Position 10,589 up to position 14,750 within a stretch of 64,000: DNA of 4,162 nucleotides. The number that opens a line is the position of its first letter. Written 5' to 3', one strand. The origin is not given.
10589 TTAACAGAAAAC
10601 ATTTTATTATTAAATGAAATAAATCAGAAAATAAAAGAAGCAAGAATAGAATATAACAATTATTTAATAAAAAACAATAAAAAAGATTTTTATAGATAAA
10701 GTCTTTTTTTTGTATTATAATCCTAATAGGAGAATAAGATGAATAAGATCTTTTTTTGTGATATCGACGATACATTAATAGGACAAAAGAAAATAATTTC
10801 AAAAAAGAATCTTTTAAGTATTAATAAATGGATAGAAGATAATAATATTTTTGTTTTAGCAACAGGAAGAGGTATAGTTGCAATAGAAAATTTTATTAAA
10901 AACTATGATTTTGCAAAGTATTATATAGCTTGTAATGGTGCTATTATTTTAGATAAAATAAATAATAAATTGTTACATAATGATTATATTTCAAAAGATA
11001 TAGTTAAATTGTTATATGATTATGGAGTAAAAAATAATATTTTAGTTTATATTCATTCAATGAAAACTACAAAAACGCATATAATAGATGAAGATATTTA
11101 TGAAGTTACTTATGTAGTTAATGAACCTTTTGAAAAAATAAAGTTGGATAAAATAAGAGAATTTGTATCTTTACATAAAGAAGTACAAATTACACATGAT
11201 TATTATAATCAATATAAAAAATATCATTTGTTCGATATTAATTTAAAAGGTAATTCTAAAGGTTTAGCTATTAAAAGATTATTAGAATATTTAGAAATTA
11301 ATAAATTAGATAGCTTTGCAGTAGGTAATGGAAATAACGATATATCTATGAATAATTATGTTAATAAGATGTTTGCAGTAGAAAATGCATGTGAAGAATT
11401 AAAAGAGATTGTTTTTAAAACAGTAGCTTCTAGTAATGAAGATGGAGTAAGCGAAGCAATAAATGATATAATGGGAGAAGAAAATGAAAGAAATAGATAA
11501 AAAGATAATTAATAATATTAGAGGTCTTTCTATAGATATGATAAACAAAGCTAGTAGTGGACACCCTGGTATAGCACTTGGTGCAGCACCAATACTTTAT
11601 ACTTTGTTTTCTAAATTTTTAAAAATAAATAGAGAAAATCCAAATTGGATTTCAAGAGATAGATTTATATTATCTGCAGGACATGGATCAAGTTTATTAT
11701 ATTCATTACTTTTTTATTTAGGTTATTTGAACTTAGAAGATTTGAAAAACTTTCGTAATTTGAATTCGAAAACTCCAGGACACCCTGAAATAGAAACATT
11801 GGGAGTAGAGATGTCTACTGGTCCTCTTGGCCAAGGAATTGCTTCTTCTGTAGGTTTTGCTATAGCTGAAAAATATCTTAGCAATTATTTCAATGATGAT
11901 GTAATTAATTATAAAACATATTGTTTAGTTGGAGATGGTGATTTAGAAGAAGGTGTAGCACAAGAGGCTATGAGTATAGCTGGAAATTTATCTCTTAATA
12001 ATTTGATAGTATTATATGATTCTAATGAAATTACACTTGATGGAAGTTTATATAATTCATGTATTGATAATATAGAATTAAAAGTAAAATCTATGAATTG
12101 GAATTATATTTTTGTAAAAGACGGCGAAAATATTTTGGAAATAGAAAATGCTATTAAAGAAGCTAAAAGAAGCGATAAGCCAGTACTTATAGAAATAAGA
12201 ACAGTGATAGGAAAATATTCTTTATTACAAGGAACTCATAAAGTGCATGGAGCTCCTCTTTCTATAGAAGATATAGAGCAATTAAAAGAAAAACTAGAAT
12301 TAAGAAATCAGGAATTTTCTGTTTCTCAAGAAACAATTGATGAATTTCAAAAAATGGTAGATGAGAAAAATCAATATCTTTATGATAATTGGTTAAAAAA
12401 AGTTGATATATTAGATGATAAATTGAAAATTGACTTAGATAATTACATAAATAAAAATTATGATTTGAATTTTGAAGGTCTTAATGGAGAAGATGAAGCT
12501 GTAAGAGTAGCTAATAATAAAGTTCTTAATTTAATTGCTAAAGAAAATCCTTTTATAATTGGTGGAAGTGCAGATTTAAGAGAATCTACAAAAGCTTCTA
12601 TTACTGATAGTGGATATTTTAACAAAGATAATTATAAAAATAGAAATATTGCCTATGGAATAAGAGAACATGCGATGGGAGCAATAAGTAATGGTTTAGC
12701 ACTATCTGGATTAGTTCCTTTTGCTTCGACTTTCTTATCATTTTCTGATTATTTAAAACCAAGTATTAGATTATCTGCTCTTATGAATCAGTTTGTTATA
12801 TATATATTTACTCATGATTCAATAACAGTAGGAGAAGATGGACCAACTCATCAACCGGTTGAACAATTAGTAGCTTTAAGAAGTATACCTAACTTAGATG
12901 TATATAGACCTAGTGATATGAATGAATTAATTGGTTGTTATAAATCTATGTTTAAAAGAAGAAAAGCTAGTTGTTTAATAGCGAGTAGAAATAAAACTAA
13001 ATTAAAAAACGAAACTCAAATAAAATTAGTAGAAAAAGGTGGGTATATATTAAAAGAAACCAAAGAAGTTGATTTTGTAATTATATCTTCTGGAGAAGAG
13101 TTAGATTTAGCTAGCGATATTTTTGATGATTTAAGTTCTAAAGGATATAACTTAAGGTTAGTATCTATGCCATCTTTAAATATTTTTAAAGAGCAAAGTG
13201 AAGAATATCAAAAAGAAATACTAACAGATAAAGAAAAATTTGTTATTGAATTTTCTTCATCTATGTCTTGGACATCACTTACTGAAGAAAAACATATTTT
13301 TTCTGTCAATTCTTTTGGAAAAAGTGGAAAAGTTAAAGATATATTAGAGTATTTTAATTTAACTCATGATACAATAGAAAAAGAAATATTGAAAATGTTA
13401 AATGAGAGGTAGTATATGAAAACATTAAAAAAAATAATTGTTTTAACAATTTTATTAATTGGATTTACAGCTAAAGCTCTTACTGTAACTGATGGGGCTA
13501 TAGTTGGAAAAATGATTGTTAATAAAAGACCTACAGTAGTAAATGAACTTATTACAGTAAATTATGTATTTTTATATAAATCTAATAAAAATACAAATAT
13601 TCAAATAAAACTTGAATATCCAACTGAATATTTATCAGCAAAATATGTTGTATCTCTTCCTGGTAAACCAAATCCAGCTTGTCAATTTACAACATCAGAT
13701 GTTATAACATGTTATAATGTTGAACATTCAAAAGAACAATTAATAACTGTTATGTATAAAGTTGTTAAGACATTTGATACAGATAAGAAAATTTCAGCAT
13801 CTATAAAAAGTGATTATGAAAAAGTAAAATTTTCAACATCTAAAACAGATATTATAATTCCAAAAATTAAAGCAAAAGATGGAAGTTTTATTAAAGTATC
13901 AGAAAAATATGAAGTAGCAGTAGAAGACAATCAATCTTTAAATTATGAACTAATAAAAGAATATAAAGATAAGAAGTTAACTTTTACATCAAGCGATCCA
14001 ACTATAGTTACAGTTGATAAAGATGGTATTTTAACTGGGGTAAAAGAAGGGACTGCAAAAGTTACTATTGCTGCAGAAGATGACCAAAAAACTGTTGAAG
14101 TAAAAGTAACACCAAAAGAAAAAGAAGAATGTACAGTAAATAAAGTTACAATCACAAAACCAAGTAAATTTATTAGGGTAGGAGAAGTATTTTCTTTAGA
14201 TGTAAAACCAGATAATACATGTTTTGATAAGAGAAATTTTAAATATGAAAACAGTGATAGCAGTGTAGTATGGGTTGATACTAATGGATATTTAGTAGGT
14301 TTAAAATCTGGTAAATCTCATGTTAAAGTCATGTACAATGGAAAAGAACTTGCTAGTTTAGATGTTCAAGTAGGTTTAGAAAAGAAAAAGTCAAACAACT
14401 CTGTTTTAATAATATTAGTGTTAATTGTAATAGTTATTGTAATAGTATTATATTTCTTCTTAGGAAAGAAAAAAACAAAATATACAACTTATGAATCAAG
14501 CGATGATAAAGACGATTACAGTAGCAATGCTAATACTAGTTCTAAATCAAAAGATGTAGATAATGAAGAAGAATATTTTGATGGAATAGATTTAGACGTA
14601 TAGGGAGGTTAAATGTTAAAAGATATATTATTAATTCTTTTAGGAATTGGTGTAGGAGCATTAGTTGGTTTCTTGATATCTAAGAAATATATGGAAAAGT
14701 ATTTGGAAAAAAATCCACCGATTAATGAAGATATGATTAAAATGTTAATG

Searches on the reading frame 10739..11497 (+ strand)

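Call 60: search_protein_families(library=pfam, proteins=[window:10739-11497:+], max_evalue=0.0001)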
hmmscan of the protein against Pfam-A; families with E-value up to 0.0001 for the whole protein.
window:10739-11497:+ (253 aa): 2 families
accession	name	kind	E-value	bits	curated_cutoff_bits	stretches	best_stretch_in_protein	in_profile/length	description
PF08282.18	Hydrolase_3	-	1.6e-39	136.6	20.9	1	5-241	1-255/255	haloacid dehalogenase-like hydrolase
PF05116.19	S6PP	-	5.6e-09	36.4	20.3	1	2-222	2-214/247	Sucrose-6F-phosphate phosphohydrolase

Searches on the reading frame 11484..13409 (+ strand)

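Call 10: search_protein_families(library=pfam, proteins=[window:11484-13409:+], max_evalue=0.001)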
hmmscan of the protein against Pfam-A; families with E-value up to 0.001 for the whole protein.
window:11484-13409:+ (642 aa): 5 families
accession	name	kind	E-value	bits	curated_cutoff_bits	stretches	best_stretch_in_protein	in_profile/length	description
PF00456.26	Transketolase_N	-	1e-107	360.5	22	1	4-308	1-312/334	Transketolase, thiamine diphosphate binding domain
PF02779.29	Transket_pyr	-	4.7e-45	153.8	27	1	339-505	4-172/174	Transketolase, pyrimidine binding domain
PF22613.1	Transketolase_C_1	-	8.4e-24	84.4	27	1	519-627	1-113/113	Transketolase-like TK C-terminal domain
PF13292.11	DXP_synthase_N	-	7.2e-07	29.2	21.2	0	110-182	108-172/274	1-deoxy-D-xylulose-5-phosphate synthase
PF02780.25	Transketolase_C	-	0.00088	19.6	25.9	0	520-574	1-55/124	Transketolase, C-terminal domain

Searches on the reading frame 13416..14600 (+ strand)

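Call 10: search_protein_families(library=pfam, proteins=[window:13416-14600:+], max_evalue=0.001)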
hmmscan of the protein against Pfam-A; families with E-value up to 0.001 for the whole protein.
window:13416-14600:+ (395 aa): 5 families
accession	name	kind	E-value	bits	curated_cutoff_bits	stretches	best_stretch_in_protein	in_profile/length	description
PF02368.24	Big_2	-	1.4e-13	51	22.8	2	166-230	11-78/79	Bacterial Ig-like domain (group 2)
PF22359.2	Big-like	-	4.6e-11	43.2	27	1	187-232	2-47/48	Bacterial Ig-like domain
PF21461.3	HL_N-beta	-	1.2e-07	31.8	27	1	270-317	9-55/57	Hyaluronate lyase, N-terminal beta-sheet domain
PF17359.7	DUF5385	-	0.00011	22.4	25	1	327-368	2-43/217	Family of unknown function (DUF5385)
PF25184.1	YxzE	-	0.00034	22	40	1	331-384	3-51/65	YxzE-like putative bacteriocin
